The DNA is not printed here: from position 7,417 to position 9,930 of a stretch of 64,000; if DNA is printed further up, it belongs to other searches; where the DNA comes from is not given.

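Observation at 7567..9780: CbcB-like cytochrome b fused to a complete ImcH-like 7-heme quinol oxidase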

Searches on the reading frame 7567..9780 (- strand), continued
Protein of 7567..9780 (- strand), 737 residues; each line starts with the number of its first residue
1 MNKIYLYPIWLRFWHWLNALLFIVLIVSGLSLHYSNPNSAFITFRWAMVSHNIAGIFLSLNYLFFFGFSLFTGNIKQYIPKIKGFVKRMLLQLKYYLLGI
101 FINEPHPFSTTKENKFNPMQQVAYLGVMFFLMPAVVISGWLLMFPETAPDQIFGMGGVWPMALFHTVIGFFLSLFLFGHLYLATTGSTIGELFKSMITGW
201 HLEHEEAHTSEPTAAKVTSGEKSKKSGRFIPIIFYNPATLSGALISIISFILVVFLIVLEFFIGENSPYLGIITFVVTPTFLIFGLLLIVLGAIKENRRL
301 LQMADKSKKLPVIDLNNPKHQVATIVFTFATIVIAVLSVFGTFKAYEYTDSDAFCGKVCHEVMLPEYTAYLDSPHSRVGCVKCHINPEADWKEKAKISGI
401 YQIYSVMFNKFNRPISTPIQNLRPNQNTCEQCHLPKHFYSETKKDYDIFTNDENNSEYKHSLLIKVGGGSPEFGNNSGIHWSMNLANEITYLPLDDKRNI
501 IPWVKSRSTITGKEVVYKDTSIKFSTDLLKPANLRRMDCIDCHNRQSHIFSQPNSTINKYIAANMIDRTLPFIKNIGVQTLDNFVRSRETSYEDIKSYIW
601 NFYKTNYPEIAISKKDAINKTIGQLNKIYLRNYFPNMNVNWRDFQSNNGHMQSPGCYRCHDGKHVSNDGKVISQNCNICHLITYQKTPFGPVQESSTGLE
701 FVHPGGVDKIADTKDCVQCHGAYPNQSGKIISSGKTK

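Call 60: predict_structure(alignment_id=A1)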
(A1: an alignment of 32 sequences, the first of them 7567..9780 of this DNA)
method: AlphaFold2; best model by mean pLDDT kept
length: 737 residues; sequences in the alignment: 32
mean_pLDDT: 66.8   pTM: 0.42
mean pLDDT of the five models: 66.8, 65.4, 62.7, 60.5, 59.7
residues with pLDDT >= 90: 77; 70-90: 264; 50-70: 270; < 50: 126
segments of 3 or more residues with pLDDT < 50: 184-186, 205-230, 308-310, 363-365, 390-400, 412-424, 543-548, 646-663, 706-737
pLDDT, mean of each block of 10 residues (from residue 1): 64 82 89 63 81 93 87 80 81 72 67 72 87 92 77 66 88 82 52 65 45 29 35 65 78 72 55 67 79 70 54 62 68 64 55 56 51 52 50 46 54 44 50 52 75 81 61 57 66 69 74 72 80 71 50 79 90 88 84 94 93 93 91 65 53 37 49 55 79 81 49 36 32 32
secondary structure, 60 per line:
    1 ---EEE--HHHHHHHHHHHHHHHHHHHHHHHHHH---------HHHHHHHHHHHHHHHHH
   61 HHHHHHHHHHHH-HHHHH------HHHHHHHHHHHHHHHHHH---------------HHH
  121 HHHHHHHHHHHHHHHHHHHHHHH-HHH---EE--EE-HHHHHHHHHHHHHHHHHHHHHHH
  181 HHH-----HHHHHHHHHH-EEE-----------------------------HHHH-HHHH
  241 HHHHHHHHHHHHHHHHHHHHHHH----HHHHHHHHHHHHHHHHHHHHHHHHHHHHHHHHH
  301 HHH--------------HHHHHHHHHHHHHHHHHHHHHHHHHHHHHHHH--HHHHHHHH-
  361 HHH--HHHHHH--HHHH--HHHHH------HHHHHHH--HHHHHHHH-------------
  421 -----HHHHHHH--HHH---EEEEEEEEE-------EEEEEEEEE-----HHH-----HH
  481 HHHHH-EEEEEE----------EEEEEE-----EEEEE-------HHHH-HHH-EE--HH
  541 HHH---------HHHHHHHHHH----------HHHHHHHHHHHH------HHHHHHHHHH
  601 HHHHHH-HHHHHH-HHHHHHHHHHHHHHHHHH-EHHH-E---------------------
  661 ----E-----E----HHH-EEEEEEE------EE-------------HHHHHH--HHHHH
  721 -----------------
elements in order (helices of 4 or more, strands of 3 or more residues): E4-6 H9-34 H44-72 H74-78 H85-102 H118-143 H158-183 H189-198 E200-202 H232-235 H237-263 H268-303 H318-349 H352-359 H366-371 H374-377 H380-384 H391-397 H400-407 H426-432 E441-449 E457-465 H479-485 E487-492 E503-508 E514-518 H526-529 H539-543 H553-562 H573-584 H591-606 H608-613 H615-632 E680-686 H708-713 H716-720

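Call 61: search_protein_families(library=pfam, proteins=[L084:1-1401:+, L084:3725-4297:+, L084:4294-4497:+, L084:4529-5101:-, L084:5456-6208:+], max_evalue=0.001)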
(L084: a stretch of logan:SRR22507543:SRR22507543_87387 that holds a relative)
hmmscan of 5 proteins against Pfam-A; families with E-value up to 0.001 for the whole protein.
L084:1-1401:+ (466 aa): 1 family
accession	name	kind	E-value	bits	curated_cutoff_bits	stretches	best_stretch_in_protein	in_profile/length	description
PF00374.24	NiFeSe_Hases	-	7.1e-185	616.2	25.8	1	1-450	64-507/508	Nickel-dependent hydrogenase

L084:3725-4297:+ (190 aa): 1 family
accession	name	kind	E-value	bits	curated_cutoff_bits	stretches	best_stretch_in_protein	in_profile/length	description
PF01750.23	HycI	-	5.8e-17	62.2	23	1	39-164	7-130/130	Hydrogenase maturation protease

L084:4294-4497:+ (67 aa): 0 families

L084:4529-5101:- (190 aa): 0 families

L084:5456-6208:+ (251 aa): 1 family
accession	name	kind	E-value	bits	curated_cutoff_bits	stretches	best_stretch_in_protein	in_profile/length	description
PF02665.19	Nitrate_red_gam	-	1.5e-05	25.2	22.9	1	91-248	41-200/217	Nitrate reductase gamma subunit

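Call 66: fold_search(model_id=the predicted structure, library=pdb)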
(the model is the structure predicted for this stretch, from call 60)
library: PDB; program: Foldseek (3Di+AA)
matches with E <= 10: 114; with E <= 0.001: 1
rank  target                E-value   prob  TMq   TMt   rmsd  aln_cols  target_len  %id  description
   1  1kqf_C                8.6e-04  1.00  0.22  0.69   3.5       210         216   21  FORMATE DEHYDROGENASE N FROM E. COLI (released 2002-03-15)
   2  6g94_A                1.3e-02  1.00  0.16  0.62   6.3       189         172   20  Structure of E. coli hydrogenase-1 C19G variant in complex with cytochrome b (released 2018-06-13)
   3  3jcm_N                2.9e-01  0.06  0.06  0.03  26.2       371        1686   10  Cryo-EM structure of the spliceosomal U4/U6.U5 tri-snRNP (released 2016-02-24)
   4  6qv3                  5.4e-01  0.06  0.07  0.04  24.0       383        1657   10  Crystal structure of the Ski2 RNA-helicase Brr2 from Chaetomium thermophilum bound to ADP (released 2020-01-15)
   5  4f91                  6.2e-01  0.04  0.06  0.03  23.6       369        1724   10  Brr2 Helicase Region (released 2012-10-17)
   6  6qv4                  7.5e-01  0.04  0.07  0.04  24.4       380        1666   10  Crystal structure of the Ski2 RNA-helicase Brr2 from Chaetomium thermophilum bound to ATP-gamma-S (released 2020-01-15)
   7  2al6_B                9.6e-01  0.04  0.06  0.10  18.1       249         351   11  FERM domain of Focal Adhesion Kinase (released 2005-10-18)
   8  5urj                  1.1e+00  0.04  0.06  0.04  24.0       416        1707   11  Crystal structure of human BRR2 in complex with T-3905516 (released 2017-07-19)
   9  8r09_B                1.1e+00  0.04  0.06  0.04  16.9       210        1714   10  Cryo-EM structure of the cross-exon pre-B+5'ss+ATPgammaS complex (released 2024-05-22)
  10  8ro0_B                1.1e+00  0.03  0.06  0.04  23.7       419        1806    9  Structure of the C. elegans Intron Lariat Spliceosome primed for disassembly (ILS') (released 2024-08-07)
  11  5m59_C                1.2e+00  0.03  0.07  0.04  23.2       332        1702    9  Crystal structure of Chaetomium thermophilum Brr2 helicase core in complex with Prp8 Jab1 domain (released 2016-12-21)
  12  5urm_B                1.2e+00  0.02  0.06  0.03  24.0       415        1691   11  Crystal structure of human BRR2 in complex with T-1206548 (released 2017-07-19)
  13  7bdk_B                1.2e+00  0.02  0.06  0.03  25.6       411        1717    9  Human Brr2 Helicase Region in complex with C-tail deleted Jab1 and ADP (released 2021-06-09)
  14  4f92                  1.3e+00  0.03  0.06  0.04  23.9       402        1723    9  Brr2 Helicase Region S1087L (released 2012-10-17)
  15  6qws                  1.5e+00  0.02  0.06  0.03  27.3       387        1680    9  Crystal structure of the Ski2 RNA-helicase Brr2 from Chaetomium thermophilum in the apo state (released 2020-01-15)
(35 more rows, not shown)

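Call 67: find_encoding_contigs(protein=P0001, flank=10000, max_places=2)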
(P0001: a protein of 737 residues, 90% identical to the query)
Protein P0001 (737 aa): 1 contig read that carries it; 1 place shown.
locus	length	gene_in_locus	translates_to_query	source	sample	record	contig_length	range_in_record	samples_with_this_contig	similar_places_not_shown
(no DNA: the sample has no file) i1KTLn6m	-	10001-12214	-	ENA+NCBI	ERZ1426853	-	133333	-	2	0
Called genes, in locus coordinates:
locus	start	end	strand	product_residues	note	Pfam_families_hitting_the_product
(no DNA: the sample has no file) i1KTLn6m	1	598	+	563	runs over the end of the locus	PF13205:Big_5, PF09912:DUF2141 (faint)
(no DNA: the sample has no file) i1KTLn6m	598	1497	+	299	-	PF05235:CHAD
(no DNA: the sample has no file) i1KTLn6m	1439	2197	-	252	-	PF12895:ANAPC3 (weak), PF00515:TPR_1 (faint), PF07719:TPR_2 (faint), PF13414:TPR_11 (weak), PF08239:SH3_3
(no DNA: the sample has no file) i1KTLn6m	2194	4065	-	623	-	PF13584:BatD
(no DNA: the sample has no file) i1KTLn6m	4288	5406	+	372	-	PF22113:Mtrc-MtrF_II-IV_dom (faint)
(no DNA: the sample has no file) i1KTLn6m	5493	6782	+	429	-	-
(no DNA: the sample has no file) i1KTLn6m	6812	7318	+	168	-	-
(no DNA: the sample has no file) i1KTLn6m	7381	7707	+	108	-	-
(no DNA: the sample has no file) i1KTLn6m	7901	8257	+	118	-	PF00034:Cytochrom_C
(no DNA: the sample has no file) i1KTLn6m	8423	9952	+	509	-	PF09699:Paired_CXXCH_1 (faint), PF14522:Cytochrome_C7 (faint), PF14537:Cytochrom_c3_2 (faint)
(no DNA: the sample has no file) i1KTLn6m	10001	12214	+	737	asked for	PF01292:Ni_hydr_CYTB, PF03264:Cytochrom_NNT, PF14522:Cytochrome_C7 (faint)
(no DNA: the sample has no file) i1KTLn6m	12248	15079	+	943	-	PF03264:Cytochrom_NNT (faint), PF02085:Cytochrom_CIII (faint), PF09699:Paired_CXXCH_1 (faint), PF14522:Cytochrome_C7 (faint), PF14537:Cytochrom_c3_2 (faint), PF01292:Ni_hydr_CYTB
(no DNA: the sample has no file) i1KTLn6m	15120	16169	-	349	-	PF09587:PGA_cap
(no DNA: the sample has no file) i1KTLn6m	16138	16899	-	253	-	-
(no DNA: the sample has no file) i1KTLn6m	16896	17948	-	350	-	PF07584:BatA, PF00092:VWA, PF13519:VWA_2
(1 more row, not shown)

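Call 69: find_encoding_contigs(protein=P0014, flank=7000, max_places=1)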
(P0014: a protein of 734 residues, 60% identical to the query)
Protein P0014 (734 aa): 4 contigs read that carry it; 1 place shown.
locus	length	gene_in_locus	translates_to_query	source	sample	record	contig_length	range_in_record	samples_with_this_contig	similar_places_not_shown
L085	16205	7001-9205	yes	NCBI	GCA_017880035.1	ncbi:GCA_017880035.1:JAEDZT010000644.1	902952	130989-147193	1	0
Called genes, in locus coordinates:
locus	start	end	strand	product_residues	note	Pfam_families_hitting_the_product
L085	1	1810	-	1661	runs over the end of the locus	PF22073:Cep192_D4 (faint), PF24798:Ig-CFAP74_4th (faint), PF07610:DUF1573 (faint), PF15780:ASH (faint), PF22544:HYDIN_VesB_CFA65-like_Ig (weak)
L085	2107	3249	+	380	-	PF14522:Cytochrome_C7 (faint), PF22113:Mtrc-MtrF_II-IV_dom (faint)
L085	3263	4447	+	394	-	-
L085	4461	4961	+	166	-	PF00355:Rieske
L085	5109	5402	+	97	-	-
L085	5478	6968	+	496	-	PF02085:Cytochrom_CIII (faint), PF09699:Paired_CXXCH_1 (faint), PF14522:Cytochrome_C7 (faint), PF14537:Cytochrom_c3_2 (weak)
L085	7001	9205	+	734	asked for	PF01292:Ni_hydr_CYTB, PF03264:Cytochrom_NNT, PF14522:Cytochrome_C7 (faint)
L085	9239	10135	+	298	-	PF02899:Phage_int_SAM_1, PF13102:Phage_int_SAM_5, PF13495:Phage_int_SAM_4, PF00589:Phage_integrase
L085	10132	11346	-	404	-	PF13742:tRNA_anti_2, PF01336:tRNA_anti-codon, PF02601:Exonuc_VII_L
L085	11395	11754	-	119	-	-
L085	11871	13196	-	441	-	PF05496:RuvB_N, PF13173:AAA_14, PF14532:Sigma54_activ_2 (faint), PF00004:AAA, PF16193:AAA_assoc_2, PF12002:MgsA_C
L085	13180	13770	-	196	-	PF00484:Pro_CA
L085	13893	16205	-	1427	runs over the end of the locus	PF17517:IgGFc_binding, PF12371:TMEM131_like_N (faint), PF24499:Ig_TMEM131L_4 (faint), PF15780:ASH (faint), PF22073:Cep192_D4 (weak), PF22544:HYDIN_VesB_CFA65-like_Ig (weak), PF22073:Cep192_D4 (weak), PF18962:Por_Secre_tail, +4 more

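Call 70: find_encoding_contigs(protein=P0048, flank=7000, max_places=1)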
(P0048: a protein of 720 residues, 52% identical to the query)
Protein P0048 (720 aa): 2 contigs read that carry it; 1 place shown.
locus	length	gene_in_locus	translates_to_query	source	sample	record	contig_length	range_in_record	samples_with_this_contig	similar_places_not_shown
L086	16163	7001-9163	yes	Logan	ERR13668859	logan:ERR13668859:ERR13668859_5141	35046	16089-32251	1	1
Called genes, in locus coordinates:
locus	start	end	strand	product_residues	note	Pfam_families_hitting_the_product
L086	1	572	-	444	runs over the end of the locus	PF00009:GTP_EFTU (weak), PF01926:MMR_HSR1, PF02421:FeoB_N, PF00009:GTP_EFTU, PF01926:MMR_HSR1, PF02421:FeoB_N, PF04548:AIG1 (weak), PF14714:KH_dom-like, +4 more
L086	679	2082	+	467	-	PF02441:Flavoprotein, PF04127:DFP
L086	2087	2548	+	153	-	PF02629:CoA_binding (weak), PF13380:CoA_binding_2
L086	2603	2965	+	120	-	PF00076:RRM_1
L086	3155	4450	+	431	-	PF00464:SHMT, PF00155:Aminotran_1_2 (weak)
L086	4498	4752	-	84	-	-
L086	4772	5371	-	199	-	PF04542:Sigma70_r2, PF08281:Sigma70_r4_2 (weak)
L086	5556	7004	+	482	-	PF09699:Paired_CXXCH_1 (faint), PF14522:Cytochrome_C7 (faint), PF14537:Cytochrom_c3_2 (faint)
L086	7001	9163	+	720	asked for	PF01292:Ni_hydr_CYTB, PF03264:Cytochrom_NNT, PF14522:Cytochrome_C7 (faint)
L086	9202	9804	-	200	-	PF22113:Mtrc-MtrF_II-IV_dom (weak), PF14522:Cytochrome_C7 (faint), PF09699:Paired_CXXCH_1 (faint), PF13435:Cytochrome_C554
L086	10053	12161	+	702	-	PF02085:Cytochrom_CIII (faint), PF09699:Paired_CXXCH_1 (faint), PF14522:Cytochrome_C7 (faint), PF14537:Cytochrom_c3_2 (faint), PF22678:Cytochrom_c_NrfB-like (weak)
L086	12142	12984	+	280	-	PF01292:Ni_hydr_CYTB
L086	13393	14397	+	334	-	PF14522:Cytochrome_C7 (faint), PF22113:Mtrc-MtrF_II-IV_dom (faint), PF03264:Cytochrom_NNT (faint)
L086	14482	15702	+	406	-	-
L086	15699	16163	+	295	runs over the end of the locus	PF22113:Mtrc-MtrF_II-IV_dom (faint), PF02085:Cytochrom_CIII (faint), PF14537:Cytochrom_c3_2 (faint), PF14522:Cytochrome_C7 (faint)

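Call 71: find_encoding_contigs(protein=P0068, flank=7000, max_places=1)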
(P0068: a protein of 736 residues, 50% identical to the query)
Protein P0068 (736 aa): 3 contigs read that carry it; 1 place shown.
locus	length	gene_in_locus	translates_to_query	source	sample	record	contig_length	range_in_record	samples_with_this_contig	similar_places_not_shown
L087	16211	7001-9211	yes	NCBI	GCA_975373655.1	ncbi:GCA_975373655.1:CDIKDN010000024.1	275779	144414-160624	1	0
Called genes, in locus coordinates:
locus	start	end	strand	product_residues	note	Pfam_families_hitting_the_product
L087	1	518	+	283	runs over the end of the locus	PF02517:Rce1-like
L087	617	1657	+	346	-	PF01578:Cytochrom_C_asm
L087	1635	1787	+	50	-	PF20077:CcmD_alt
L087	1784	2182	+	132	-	PF03100:CcmE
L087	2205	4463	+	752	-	PF01578:Cytochrom_C_asm, PF16327:CcmF_C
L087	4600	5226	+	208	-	PF08534:Redoxin, PF00578:AhpC-TSA, PF00085:Thioredoxin, PF13098:Thioredoxin_2 (weak), PF13905:Thioredoxin_8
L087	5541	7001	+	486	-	PF22678:Cytochrom_c_NrfB-like (faint), PF02085:Cytochrom_CIII (faint), PF09699:Paired_CXXCH_1 (faint), PF14522:Cytochrome_C7 (faint), PF14537:Cytochrom_c3_2 (faint), PF22113:Mtrc-MtrF_II-IV_dom (faint)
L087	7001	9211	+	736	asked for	PF01292:Ni_hydr_CYTB, PF03264:Cytochrom_NNT (weak), PF14522:Cytochrome_C7 (faint)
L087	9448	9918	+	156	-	PF22381:Staph_reg_Sar_Rot (weak), PF12802:MarR_2, PF01047:MarR, PF13412:HTH_24 (faint)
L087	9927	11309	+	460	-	PF02085:Cytochrom_CIII (faint), PF14522:Cytochrome_C7 (faint)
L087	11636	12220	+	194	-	PF14522:Cytochrome_C7 (faint), PF14537:Cytochrom_c3_2 (faint), PF22113:Mtrc-MtrF_II-IV_dom (weak), PF09699:Paired_CXXCH_1 (faint), PF13435:Cytochrome_C554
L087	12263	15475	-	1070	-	PF25778:DUF7948 (faint), PF06739:SBBP (weak), PF18962:Por_Secre_tail (weak)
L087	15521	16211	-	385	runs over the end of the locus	-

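Call 72: find_encoding_contigs(protein=P0049, flank=7000, max_places=1)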
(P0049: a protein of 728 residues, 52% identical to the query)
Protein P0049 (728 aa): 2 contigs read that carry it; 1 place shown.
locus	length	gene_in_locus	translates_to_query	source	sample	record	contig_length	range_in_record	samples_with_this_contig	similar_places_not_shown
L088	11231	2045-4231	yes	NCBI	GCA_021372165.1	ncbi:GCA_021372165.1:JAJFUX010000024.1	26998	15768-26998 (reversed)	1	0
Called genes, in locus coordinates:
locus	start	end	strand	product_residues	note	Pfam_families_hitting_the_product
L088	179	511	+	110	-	PF00034:Cytochrom_C (weak)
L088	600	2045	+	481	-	PF22678:Cytochrom_c_NrfB-like (faint), PF09699:Paired_CXXCH_1 (faint), PF14522:Cytochrome_C7 (faint), PF14537:Cytochrom_c3_2 (faint), PF22113:Mtrc-MtrF_II-IV_dom (faint)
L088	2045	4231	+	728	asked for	PF01292:Ni_hydr_CYTB, PF03264:Cytochrom_NNT, PF14522:Cytochrome_C7 (faint)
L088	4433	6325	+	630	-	PF01566:Nramp, PF00582:Usp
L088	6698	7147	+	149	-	PF03330:DPBB_1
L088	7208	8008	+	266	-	PF00813:FliP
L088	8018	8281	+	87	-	PF01313:Bac_export_3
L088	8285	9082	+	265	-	PF01311:Bac_export_1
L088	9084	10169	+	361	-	PF01312:Bac_export_2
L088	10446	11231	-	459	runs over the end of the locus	PF00091:Tubulin, PF12327:FtsZ_C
